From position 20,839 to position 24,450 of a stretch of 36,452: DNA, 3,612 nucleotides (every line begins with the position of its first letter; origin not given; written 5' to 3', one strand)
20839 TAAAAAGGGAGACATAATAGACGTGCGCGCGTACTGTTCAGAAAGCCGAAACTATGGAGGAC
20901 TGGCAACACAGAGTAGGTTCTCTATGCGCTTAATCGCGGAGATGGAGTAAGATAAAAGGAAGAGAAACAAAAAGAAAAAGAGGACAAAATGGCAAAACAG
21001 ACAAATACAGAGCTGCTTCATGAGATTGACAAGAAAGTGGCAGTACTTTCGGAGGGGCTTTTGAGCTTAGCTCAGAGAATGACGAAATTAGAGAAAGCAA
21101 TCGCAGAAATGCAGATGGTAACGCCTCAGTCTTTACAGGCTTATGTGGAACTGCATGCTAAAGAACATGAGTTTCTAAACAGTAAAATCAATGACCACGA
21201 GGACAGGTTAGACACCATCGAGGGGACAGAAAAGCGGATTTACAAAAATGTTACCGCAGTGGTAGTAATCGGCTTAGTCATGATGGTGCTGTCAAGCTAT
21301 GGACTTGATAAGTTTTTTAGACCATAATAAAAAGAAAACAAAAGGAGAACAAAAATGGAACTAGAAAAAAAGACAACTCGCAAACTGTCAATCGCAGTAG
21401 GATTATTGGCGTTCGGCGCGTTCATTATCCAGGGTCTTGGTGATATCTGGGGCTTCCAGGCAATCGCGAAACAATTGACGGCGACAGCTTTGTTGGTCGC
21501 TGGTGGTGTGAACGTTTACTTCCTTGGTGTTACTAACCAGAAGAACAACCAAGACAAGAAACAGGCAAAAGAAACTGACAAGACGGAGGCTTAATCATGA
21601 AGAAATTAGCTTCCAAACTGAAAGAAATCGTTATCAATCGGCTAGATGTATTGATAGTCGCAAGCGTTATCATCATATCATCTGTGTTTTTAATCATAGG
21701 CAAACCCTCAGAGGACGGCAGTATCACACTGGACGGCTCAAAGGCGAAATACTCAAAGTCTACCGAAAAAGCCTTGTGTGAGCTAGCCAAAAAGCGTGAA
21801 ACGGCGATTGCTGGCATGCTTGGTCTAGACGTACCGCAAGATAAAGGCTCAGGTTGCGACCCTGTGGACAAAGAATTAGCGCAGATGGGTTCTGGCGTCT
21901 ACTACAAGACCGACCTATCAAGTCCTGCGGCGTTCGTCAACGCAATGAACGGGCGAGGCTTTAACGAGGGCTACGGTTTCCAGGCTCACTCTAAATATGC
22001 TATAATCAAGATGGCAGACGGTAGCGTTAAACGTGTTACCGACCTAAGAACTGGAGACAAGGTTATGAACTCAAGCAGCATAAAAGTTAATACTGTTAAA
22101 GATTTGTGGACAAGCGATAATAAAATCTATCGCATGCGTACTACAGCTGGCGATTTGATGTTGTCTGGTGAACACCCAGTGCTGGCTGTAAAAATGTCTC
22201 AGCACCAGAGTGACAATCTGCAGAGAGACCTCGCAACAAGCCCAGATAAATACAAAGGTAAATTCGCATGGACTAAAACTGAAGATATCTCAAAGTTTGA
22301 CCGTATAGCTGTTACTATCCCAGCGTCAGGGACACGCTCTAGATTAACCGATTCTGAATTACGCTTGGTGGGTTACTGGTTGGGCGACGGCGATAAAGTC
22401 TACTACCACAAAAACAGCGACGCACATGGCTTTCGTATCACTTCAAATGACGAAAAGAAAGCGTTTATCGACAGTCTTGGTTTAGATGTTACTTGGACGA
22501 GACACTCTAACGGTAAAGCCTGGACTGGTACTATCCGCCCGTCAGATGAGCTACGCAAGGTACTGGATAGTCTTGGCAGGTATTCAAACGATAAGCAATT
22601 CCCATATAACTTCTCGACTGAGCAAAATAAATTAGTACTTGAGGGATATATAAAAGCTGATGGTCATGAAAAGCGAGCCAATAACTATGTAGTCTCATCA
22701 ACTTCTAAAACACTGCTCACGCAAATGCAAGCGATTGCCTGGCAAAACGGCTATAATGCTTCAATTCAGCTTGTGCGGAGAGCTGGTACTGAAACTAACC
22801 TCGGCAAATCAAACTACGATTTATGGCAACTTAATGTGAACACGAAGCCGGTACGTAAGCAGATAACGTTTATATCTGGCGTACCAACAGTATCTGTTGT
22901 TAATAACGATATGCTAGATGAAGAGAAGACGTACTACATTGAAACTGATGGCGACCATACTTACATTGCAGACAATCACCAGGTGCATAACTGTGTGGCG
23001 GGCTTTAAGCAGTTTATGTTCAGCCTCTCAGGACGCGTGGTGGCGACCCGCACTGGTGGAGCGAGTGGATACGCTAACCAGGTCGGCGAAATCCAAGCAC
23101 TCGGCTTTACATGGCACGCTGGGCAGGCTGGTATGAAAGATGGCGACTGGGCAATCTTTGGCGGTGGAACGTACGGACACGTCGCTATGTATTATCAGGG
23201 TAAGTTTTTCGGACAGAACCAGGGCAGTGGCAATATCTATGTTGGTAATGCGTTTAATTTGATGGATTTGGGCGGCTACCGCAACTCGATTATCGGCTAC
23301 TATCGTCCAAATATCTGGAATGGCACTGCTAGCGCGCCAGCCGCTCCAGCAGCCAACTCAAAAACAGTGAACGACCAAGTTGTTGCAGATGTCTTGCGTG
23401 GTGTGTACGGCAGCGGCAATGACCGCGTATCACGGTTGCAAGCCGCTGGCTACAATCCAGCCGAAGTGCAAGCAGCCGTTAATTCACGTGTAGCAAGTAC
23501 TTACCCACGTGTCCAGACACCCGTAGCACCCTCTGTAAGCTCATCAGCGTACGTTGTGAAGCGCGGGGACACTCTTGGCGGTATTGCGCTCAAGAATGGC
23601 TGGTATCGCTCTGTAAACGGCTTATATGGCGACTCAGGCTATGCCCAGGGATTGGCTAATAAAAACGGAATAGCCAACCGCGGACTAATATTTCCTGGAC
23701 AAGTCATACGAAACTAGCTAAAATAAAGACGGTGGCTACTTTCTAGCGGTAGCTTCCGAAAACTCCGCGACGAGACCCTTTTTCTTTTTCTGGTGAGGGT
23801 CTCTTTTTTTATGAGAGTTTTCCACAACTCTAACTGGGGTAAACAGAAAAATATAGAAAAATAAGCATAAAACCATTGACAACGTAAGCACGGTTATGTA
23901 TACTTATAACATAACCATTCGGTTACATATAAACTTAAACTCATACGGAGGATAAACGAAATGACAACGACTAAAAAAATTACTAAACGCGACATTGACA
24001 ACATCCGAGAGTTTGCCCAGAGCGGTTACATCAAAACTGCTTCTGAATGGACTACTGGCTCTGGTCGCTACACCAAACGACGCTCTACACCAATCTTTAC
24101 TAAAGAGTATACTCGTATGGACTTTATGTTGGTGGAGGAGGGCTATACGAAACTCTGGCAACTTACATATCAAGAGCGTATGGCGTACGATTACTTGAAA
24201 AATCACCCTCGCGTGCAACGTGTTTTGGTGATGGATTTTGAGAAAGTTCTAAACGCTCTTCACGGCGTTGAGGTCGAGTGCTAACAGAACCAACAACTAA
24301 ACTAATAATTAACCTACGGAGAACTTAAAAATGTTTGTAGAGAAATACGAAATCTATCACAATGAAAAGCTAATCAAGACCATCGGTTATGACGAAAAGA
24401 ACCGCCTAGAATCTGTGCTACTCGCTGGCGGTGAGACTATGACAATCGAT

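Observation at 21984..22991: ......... intein with an Ala1 start, inserted at the catalytic cysteine of a CHAP endolysin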

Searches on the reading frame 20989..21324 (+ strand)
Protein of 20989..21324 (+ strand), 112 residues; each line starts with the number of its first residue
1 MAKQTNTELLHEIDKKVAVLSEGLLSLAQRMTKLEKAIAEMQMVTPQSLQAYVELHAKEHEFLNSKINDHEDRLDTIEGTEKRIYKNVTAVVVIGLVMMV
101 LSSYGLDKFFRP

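Call 28: search_protein_families(library=pfam, proteins=[window:20989-21324:+], max_evalue=0.01)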
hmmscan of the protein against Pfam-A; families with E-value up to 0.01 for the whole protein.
window:20989-21324:+ (112 aa): 4 families
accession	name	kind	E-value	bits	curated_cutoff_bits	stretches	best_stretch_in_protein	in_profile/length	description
PF23831.1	DUF7201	-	1.3e-05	25.3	27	0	12-44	7-39/142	Coiled-coil region of unknown function (DUF7201)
PF01519.22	DUF16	-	3.5e-05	24.7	40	1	3-79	29-104/104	Protein of unknown function DUF16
PF10779.14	XhlA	-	0.0031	18.1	34.7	0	63-86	9-32/67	Haemolysin XhlA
PF23991.1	DUF7310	-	0.0052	17.7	40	0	27-80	1-52/83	Coiled-coil region of unknown function (DUF7310)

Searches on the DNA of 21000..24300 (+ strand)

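Call 8: search_dna_similar(query=window:21000-24300:+, collection=phages, mode=near, max_rows=30)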
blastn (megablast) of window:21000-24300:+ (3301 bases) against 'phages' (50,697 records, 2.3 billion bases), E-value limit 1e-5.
No match.

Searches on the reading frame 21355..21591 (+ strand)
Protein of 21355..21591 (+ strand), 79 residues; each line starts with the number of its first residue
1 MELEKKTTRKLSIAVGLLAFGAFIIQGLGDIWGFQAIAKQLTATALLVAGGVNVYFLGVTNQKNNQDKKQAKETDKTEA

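Call 28: search_protein_families(library=pfam, proteins=[window:21355-21591:+], max_evalue=0.01)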
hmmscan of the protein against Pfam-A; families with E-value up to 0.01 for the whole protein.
window:21355-21591:+ (79 aa): 0 families

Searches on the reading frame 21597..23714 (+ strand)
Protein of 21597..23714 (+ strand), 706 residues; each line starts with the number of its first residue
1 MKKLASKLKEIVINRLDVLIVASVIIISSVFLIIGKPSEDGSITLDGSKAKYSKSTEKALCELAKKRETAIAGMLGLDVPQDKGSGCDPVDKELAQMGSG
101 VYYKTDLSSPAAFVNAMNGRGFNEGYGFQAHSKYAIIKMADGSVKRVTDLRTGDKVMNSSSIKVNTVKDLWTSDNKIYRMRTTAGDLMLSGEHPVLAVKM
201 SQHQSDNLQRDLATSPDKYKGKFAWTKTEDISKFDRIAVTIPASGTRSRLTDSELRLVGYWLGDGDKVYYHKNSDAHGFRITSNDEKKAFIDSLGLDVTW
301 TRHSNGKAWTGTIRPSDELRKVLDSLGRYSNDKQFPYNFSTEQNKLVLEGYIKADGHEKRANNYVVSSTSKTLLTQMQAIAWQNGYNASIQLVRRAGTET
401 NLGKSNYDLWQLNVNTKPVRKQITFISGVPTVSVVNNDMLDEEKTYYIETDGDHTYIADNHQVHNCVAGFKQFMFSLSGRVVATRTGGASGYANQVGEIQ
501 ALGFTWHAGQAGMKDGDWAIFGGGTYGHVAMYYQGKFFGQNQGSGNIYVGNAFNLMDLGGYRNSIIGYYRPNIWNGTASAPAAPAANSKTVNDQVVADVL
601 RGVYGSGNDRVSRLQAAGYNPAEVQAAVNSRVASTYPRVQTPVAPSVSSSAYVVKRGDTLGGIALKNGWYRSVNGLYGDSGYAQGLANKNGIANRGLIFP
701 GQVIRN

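Call 3: search_protein_families(library=pfam, proteins=[window:21597-23714:+], max_evalue=1)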
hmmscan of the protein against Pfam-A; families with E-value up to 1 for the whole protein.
window:21597-23714:+ (706 aa): 5 families
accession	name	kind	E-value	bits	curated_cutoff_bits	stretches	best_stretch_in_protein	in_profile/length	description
PF08230.16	CW_7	-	4.7e-13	49.1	25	1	593-631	1-39/40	CW_7 repeat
PF01476.26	LysM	-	5.1e-07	30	20.9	1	652-705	1-41/43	LysM domain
PF14528.11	LAGLIDADG_3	-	0.00056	20.6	22.5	1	344-397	3-59/82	LAGLIDADG-like domain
PF14623.11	Vint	-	0.011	16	27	1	135-196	7-65/166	Hint-domain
PF14890.11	Intein_splicing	-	0.016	15.4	35.8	1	139-465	3-155/155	Intein splicing domain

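Call 4: search_protein_families(library=ncbifam, proteins=[window:21597-23714:+], max_evalue=1)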
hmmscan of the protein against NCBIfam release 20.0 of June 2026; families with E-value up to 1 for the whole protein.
window:21597-23714:+ (706 aa): 3 families
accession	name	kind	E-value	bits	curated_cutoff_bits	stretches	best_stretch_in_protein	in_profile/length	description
NF038136.1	rSAM_Rv_intein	exception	6.9e-08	31.8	700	1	136-468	82-337/574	intein-containing Rv2578c family radical SAM protein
NF008399.0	PRK11198.1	equivalog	0.0076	16.7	134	1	644-705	90-144/149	peptidoglycan-binding protein LysM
NF005852.0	PRK07773.1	equivalog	0.019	13.2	780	1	169-302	426-560/886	replicative DNA helicase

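Call 9: search_dna_similar(query=window:21597-23714:+, collection=phages, mode=protein, max_rows=40)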
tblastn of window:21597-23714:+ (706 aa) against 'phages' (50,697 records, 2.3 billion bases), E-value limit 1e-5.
Records with a match: 7; places in all: 7; records where one place covers at least 80% of the query: 0.
Best place of each record, by identity: <60% 7.
By first word of the organism name: Microbacterium 4; Mannheimia 2; Bacteriophage 1.
By host as written in the record: Microbacterium foliorum NRRL B-24224 SEA 4; Mannheimia haemolytica 587A serotype A2 2; - 1.
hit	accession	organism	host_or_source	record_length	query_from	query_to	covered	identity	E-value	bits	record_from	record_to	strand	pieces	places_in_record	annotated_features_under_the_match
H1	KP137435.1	Mannheimia phage vB_MhS_587AP2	Mannheimia haemolytica 587A serotype A2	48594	187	466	40%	25.6%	9e-9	65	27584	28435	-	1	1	hypothetical protein | cytosine-specific DNA methyltransferase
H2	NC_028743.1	Mannheimia phage vB_MhS_587AP2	Mannheimia haemolytica 587A serotype A2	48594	187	466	40%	25.6%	9e-9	65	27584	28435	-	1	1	DNA methyltransferase (x2)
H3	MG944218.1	Microbacterium phage Pikmin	Microbacterium foliorum NRRL B-24224 SEA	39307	594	705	16%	39.5%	2e-6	57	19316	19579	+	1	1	23: lysin A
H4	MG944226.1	Microbacterium phage Casey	Microbacterium foliorum NRRL B-24224 SEA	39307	594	705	16%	39.5%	2e-6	57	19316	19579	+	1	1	23: lysin A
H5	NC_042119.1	Microbacterium phage Pikmin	Microbacterium foliorum NRRL B-24224 SEA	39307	594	705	16%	39.5%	2e-6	57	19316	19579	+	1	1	23: endolysin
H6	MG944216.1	Microbacterium phage Pajaza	Microbacterium foliorum NRRL B-24224 SEA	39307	594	705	16%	39.5%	2e-6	57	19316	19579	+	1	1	23: lysin A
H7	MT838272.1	Bacteriophage sp.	human fecal samples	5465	588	705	17%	35.6%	5e-6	56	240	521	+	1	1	record has no annotation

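Call 10: find_homologous_proteins(query=window:21597-23714:+, max_evalue=0.001)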
Query window:21597-23714:+ (706 aa): 13 proteins with E <= 0.001 among 8000 candidates.
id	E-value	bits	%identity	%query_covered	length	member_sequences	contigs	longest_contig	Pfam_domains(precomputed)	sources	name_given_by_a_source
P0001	0.0e+0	1602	100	100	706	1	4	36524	PF01476.27,PF08230.17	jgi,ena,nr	jgi:hypothetical protein|nr:MAG TPA: CW7 repeat protein [Caudoviricetes sp.]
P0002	0.0e+0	1427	88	100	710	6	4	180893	PF01476.27,PF08230.17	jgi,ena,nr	jgi:hypothetical protein|nr:MAG TPA: CW7 repeat protein [Bacteriophage sp.]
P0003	7.6e-239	813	59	79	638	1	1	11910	PF01476.27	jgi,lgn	jgi:hypothetical protein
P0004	1.9e-112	395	39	75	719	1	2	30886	PF14528.12,PF14890.12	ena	-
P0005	3.5e-69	252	54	27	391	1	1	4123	PF01476.27,PF08230.17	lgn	-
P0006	6.6e-65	238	59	24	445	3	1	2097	PF08230.17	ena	-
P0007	6.5e-49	185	48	27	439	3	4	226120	PF08230.17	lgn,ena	-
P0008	4.1e-47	179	64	15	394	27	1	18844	-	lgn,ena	-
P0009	1.8e-43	167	61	15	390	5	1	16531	-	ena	-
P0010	2.5e-36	143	33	50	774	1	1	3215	PF05257.23,PF01510.31,PF05203.22,PF08230.17,PF14890.12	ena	-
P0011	3.9e-36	143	30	55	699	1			PF05257.23,PF01183.27,PF05203.22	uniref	uniref:GH25 family lysozyme n=1 Tax=Pseudobutyrivibrio sp. TaxID=2014367 RepID=UPI003870D6C2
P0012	1.1e-4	39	26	48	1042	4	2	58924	PF02151.26,PF00004.36,PF13401.13,PF17871.8,PF07728.21,PF13191.13,PF05204.20,PF00158.33,PF07724.21,PF05203.22,PF14528.12,PF10431.16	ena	-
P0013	3.2e-4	37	23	49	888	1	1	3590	PF05203.22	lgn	-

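Call 31: find_encoding_contigs(protein=P0002, flank=10000, max_places=4)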
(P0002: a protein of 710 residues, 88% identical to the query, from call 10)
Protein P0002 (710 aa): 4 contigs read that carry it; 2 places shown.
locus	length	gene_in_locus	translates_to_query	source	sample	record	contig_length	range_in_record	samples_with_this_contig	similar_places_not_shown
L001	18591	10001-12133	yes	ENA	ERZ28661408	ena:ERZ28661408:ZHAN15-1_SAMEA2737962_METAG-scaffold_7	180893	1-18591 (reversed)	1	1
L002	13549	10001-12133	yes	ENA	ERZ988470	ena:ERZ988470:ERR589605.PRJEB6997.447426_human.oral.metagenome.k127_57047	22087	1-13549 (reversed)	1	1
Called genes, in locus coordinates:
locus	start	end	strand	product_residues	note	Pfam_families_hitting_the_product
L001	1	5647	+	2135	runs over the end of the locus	-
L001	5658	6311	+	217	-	-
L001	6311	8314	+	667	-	-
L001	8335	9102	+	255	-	-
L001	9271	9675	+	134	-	-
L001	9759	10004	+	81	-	-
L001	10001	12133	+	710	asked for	PF08230:CW_7, PF01476:LysM (weak)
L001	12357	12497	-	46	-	PF21983:NikA-like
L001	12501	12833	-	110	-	-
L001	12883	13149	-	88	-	-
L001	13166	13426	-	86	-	-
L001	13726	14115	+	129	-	-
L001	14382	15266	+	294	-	PF00589:Phage_integrase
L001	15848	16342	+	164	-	PF13563:2_5_RNA_ligase2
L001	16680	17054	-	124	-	-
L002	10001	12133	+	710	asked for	PF08230:CW_7, PF01476:LysM (weak)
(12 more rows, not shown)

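Call 32: find_encoding_contigs(protein=P0004, flank=10000, max_places=3)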
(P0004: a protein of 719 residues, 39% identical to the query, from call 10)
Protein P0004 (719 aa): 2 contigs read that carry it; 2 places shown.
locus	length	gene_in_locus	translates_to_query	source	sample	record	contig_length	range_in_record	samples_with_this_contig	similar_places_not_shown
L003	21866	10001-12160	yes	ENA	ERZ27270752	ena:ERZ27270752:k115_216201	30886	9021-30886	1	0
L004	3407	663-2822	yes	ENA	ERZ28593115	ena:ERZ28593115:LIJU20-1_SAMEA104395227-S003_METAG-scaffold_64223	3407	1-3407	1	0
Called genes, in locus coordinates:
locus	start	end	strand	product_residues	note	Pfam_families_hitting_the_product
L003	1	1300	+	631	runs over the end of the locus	PF16510:P22_portal, PF23899:SU10_portal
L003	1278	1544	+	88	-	-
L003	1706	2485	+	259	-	-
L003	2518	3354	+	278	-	-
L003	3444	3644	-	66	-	-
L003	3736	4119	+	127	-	-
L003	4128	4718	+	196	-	-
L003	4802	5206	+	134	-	-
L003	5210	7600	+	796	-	PF22337:Phage_fiber_rpt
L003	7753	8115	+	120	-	-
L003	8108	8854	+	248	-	-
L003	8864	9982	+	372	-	PF00041:fn3 (weak)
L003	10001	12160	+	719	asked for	PF14890:Intein_splicing (faint), PF14528:LAGLIDADG_3 (faint)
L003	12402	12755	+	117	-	-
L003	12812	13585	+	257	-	-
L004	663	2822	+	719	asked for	PF14890:Intein_splicing (faint), PF14528:LAGLIDADG_3 (faint)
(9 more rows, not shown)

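Call 33: find_encoding_contigs(protein=P0003, flank=10000, max_places=3)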
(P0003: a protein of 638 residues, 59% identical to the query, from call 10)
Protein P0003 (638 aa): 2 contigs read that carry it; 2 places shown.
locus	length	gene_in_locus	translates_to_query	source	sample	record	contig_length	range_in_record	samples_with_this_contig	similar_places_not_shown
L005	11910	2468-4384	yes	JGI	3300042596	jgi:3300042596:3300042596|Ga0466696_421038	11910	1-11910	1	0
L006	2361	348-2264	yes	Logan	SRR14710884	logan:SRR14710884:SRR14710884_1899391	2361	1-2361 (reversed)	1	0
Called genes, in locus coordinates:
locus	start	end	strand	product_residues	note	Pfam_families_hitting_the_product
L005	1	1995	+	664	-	?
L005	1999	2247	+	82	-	-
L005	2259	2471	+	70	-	-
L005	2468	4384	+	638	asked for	PF01476:LysM (faint)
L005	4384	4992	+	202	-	PF24175:SU10_adaptor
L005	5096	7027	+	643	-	-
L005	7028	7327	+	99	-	-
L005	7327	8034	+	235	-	-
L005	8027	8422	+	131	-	-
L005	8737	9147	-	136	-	PF21939:Gp10_C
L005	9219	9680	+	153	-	-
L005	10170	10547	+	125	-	-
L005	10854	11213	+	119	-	-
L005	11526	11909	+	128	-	?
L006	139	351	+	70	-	-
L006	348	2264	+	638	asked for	PF01476:LysM (faint)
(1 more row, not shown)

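Call 34: find_encoding_contigs(protein=P0010, flank=10000, max_places=3)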
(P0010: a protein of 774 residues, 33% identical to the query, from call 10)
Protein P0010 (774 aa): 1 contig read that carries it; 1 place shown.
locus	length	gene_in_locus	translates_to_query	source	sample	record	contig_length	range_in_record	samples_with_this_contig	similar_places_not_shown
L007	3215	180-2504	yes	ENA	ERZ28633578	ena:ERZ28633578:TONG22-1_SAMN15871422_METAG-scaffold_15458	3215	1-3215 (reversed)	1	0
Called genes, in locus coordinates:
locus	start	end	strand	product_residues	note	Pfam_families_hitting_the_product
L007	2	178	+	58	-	?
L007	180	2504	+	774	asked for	PF05203:Hom_end_hint, PF14890:Intein_splicing (weak), PF05257:CHAP (weak), PF01510:Amidase_2, PF08230:CW_7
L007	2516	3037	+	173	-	-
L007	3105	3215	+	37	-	?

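Call 35: find_encoding_contigs(protein=P0008, flank=10000, max_places=3)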
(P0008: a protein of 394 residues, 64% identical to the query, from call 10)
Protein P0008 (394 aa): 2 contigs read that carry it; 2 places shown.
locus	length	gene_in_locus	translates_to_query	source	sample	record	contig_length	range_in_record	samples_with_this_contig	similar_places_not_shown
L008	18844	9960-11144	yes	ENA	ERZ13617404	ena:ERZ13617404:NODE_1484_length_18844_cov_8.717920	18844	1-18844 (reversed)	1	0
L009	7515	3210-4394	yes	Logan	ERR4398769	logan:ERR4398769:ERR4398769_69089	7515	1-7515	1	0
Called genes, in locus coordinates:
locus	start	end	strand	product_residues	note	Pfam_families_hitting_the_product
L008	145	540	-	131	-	-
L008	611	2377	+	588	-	-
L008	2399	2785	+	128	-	-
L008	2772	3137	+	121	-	-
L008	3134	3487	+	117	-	-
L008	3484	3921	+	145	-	-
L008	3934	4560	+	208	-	-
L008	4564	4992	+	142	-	-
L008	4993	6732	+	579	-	-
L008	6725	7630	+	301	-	PF22768:SPP1_Dit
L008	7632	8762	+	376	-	-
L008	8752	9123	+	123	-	-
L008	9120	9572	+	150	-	-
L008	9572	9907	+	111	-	-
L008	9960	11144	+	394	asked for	-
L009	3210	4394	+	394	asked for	-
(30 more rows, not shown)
